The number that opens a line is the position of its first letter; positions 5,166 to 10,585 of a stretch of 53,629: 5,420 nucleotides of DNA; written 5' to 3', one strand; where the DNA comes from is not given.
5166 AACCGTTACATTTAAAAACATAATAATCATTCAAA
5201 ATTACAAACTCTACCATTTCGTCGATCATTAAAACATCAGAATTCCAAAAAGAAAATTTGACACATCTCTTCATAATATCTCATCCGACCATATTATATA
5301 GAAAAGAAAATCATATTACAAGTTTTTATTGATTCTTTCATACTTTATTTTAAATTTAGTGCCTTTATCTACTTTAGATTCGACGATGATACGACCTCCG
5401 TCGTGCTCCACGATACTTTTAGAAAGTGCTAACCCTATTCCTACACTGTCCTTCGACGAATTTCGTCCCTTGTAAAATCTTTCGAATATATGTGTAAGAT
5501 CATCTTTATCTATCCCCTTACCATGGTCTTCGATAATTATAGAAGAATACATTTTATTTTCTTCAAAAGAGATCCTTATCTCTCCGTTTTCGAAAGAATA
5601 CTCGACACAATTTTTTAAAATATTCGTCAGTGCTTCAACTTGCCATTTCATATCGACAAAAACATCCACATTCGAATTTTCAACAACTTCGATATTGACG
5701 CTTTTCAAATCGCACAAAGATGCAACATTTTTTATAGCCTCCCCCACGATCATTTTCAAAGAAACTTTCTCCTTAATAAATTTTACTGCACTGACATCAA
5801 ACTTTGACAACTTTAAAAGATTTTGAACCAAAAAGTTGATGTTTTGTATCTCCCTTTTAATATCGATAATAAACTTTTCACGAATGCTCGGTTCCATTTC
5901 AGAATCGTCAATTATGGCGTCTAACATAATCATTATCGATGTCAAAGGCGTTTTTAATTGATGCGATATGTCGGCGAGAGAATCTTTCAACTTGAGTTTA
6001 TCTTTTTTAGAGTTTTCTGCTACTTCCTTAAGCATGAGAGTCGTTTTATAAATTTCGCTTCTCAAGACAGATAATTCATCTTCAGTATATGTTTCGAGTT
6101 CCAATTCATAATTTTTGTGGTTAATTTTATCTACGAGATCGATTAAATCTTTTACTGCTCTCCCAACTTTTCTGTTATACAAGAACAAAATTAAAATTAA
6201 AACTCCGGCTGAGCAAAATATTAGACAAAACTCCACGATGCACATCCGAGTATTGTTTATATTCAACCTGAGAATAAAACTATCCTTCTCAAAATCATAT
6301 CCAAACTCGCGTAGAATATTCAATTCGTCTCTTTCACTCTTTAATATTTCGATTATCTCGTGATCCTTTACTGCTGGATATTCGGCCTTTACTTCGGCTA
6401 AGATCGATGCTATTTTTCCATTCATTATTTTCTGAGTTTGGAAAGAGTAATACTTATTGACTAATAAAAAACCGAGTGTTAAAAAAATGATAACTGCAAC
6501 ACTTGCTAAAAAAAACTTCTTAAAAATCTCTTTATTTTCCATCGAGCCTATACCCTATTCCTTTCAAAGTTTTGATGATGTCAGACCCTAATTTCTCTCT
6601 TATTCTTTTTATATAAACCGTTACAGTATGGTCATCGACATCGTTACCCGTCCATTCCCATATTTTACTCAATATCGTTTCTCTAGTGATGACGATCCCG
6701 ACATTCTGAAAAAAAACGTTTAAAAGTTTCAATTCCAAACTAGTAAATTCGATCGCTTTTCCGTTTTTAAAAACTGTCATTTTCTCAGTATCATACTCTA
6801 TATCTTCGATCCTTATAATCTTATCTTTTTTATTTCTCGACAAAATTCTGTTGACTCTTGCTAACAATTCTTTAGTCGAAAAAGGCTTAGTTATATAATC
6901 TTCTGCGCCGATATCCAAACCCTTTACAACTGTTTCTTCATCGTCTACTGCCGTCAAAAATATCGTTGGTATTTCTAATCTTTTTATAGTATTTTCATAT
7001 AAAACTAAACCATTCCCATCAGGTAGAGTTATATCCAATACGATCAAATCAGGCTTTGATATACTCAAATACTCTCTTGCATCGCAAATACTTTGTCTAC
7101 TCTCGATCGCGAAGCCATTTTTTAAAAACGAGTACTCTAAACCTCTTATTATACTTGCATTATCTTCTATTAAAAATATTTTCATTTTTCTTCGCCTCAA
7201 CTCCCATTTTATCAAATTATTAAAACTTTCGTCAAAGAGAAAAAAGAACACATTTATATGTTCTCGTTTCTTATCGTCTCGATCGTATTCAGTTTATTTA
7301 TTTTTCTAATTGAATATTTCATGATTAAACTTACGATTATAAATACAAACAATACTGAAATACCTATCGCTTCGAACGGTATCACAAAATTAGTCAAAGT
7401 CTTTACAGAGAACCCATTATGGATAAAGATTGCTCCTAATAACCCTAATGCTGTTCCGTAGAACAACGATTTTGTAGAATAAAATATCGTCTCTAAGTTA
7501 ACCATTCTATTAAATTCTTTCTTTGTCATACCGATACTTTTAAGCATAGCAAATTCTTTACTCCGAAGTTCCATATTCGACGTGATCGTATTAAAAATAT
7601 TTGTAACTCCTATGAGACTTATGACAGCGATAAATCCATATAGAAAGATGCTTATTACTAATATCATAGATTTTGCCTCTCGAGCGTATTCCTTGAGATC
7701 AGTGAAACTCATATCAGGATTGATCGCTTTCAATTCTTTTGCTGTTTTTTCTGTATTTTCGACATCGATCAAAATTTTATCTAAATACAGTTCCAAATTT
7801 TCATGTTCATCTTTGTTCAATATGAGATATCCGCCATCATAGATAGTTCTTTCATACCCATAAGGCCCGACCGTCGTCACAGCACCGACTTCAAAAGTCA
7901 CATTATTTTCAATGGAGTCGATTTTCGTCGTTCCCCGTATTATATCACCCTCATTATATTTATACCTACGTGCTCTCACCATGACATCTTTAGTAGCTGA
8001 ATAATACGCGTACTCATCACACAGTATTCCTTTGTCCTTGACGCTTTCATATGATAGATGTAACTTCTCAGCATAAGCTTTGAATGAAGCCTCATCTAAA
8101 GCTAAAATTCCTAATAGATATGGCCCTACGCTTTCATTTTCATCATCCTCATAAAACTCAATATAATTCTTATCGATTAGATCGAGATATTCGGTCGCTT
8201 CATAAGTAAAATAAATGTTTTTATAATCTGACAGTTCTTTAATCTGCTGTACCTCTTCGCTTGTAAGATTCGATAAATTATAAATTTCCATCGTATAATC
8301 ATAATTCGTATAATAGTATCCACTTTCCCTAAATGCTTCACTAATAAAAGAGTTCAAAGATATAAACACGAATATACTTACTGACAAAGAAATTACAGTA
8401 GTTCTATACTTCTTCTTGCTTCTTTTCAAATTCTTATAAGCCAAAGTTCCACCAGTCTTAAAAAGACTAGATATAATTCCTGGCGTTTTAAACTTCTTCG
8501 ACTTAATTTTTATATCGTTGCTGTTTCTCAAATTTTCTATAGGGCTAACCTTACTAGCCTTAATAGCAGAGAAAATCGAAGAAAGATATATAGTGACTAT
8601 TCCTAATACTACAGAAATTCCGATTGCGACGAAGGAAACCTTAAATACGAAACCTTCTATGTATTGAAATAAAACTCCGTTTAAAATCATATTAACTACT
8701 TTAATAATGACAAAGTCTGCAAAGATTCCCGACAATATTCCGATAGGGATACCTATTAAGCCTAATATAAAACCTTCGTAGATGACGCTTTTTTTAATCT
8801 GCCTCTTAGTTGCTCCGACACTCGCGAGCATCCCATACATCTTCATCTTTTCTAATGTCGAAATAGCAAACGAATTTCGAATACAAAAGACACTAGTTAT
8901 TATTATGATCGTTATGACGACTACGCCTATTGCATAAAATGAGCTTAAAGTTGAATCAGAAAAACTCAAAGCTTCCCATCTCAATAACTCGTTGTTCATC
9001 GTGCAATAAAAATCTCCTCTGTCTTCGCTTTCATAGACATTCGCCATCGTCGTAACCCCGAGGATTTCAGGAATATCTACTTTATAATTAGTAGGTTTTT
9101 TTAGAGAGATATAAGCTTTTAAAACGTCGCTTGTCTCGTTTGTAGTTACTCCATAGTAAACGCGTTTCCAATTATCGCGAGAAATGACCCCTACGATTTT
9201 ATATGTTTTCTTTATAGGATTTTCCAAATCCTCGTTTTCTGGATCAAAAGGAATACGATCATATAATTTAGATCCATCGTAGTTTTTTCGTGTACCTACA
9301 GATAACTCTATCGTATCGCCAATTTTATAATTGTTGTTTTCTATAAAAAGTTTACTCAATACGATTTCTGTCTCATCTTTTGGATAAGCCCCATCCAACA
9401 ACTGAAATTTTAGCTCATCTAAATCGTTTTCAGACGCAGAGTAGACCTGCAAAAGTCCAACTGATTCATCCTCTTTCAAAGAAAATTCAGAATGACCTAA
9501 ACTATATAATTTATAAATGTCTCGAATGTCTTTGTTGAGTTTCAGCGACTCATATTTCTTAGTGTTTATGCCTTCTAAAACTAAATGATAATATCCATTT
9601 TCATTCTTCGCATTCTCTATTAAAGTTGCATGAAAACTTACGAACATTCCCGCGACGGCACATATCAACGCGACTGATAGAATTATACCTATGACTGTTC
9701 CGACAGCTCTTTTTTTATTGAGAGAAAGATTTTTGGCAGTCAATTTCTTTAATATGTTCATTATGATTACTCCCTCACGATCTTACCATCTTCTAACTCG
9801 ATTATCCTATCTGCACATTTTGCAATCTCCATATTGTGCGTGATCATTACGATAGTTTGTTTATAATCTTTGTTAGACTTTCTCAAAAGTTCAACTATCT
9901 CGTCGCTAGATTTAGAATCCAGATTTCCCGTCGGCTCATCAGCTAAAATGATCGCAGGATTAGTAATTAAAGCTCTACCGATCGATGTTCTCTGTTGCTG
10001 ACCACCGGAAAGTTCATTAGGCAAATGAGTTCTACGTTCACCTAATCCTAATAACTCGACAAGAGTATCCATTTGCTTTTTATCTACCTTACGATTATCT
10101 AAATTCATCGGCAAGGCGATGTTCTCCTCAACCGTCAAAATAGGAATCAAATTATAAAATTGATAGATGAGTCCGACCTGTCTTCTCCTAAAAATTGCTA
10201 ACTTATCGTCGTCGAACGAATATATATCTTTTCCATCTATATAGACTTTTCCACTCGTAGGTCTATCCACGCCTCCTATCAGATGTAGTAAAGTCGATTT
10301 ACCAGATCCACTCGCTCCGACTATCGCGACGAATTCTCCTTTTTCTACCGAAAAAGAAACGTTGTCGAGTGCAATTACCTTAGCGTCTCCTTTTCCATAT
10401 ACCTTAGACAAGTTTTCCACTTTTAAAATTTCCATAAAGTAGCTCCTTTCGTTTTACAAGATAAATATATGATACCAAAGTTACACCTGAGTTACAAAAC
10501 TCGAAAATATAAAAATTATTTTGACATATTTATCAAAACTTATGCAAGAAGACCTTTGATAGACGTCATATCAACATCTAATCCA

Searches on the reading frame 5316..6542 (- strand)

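Call 8: search_protein_families(library=pfam, proteins=[window:5316-6542:-])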
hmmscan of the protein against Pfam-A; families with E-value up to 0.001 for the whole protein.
window:5316-6542:- (408 aa): 3 families
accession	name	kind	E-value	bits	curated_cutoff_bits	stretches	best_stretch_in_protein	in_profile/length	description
PF02518.31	HATPase_c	-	6.3e-21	75.3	26.4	1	303-400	8-106/111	Histidine kinase-, DNA gyrase B-, and HSP90-like ATPase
PF00512.31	HisKA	-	2.6e-11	43.9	26.9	1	187-249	4-64/66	His Kinase A (phospho-acceptor) domain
PF13589.12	HATPase_c_3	-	2.6e-05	24.7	25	1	303-373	5-79/137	Histidine kinase-, DNA gyrase B-, and HSP90-like ATPase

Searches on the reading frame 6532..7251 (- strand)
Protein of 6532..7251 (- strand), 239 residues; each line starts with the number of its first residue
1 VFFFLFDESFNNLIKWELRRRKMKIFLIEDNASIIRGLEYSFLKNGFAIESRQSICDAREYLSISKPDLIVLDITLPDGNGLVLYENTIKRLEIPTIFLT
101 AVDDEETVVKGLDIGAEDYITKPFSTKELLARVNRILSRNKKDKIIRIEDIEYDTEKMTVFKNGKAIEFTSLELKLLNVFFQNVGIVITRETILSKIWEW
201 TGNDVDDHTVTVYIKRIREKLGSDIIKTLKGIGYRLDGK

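Call 8: search_protein_families(library=pfam, proteins=[window:6532-7251:-])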
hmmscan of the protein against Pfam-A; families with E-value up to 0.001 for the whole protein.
window:6532-7251:- (239 aa): 2 families
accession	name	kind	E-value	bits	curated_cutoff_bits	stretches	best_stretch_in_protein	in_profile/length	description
PF00072.30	Response_reg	-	4.6e-22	78.7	30.2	1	25-134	1-111/111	Response regulator receiver domain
PF00486.34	Trans_reg_C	-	4.1e-20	72.1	26.2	1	164-236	1-77/77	Transcriptional regulatory protein, C terminal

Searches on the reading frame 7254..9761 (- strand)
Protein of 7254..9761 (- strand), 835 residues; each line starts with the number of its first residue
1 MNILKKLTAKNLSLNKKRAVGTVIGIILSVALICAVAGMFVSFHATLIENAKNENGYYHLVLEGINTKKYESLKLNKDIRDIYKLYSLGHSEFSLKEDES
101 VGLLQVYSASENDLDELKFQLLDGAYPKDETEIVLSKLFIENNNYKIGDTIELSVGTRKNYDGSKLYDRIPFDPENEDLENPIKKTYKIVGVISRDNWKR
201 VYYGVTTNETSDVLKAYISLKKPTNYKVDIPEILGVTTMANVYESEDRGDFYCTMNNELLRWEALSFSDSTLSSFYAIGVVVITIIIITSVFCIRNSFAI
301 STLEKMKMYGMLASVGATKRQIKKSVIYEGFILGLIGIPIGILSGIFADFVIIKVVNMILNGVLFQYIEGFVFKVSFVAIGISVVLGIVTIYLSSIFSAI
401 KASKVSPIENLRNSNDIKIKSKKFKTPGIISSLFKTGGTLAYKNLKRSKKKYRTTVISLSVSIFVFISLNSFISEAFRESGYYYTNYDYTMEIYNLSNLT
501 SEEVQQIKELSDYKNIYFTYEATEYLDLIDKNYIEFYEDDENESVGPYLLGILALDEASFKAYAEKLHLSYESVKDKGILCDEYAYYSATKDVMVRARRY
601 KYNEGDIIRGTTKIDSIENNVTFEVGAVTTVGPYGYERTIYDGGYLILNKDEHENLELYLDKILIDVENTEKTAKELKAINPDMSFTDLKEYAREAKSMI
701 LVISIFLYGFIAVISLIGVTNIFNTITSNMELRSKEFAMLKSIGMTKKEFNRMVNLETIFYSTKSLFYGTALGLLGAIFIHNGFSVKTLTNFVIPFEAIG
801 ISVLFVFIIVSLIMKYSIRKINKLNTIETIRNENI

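Call 8: search_protein_families(library=pfam, proteins=[window:7254-9761:-])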
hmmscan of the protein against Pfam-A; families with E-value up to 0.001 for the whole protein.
window:7254-9761:- (835 aa): 1 family
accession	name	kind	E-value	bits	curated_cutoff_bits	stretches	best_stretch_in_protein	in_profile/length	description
PF02687.27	FtsX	-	1.2e-31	109.7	25.5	2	710-825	3-119/120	FtsX-like permease C-terminal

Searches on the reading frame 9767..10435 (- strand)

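Call 8: search_protein_families(library=pfam, proteins=[window:9767-10435:-])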
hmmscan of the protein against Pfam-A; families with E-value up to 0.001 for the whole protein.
window:9767-10435:- (222 aa): 5 families
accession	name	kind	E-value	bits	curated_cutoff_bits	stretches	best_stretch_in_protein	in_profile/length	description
PF00005.33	ABC_tran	-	1.7e-36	126.3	25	1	23-169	1-136/137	ABC transporter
PF02463.25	SMC_N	-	4.3e-08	33.3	40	1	110-214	111-211/220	RecF/RecN/SMC N terminal domain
PF13304.12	AAA_21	-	2.9e-06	28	27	0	74-204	173-302/304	AAA domain, putative AbiEii toxin, Type IV TA system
PF13555.12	AAA_29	-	0.00028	21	27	1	26-50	15-39/61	P-loop containing region of AAA domain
PF13166.12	AAA_13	-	0.00053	19.3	36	0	157-210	524-579/713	AAA domain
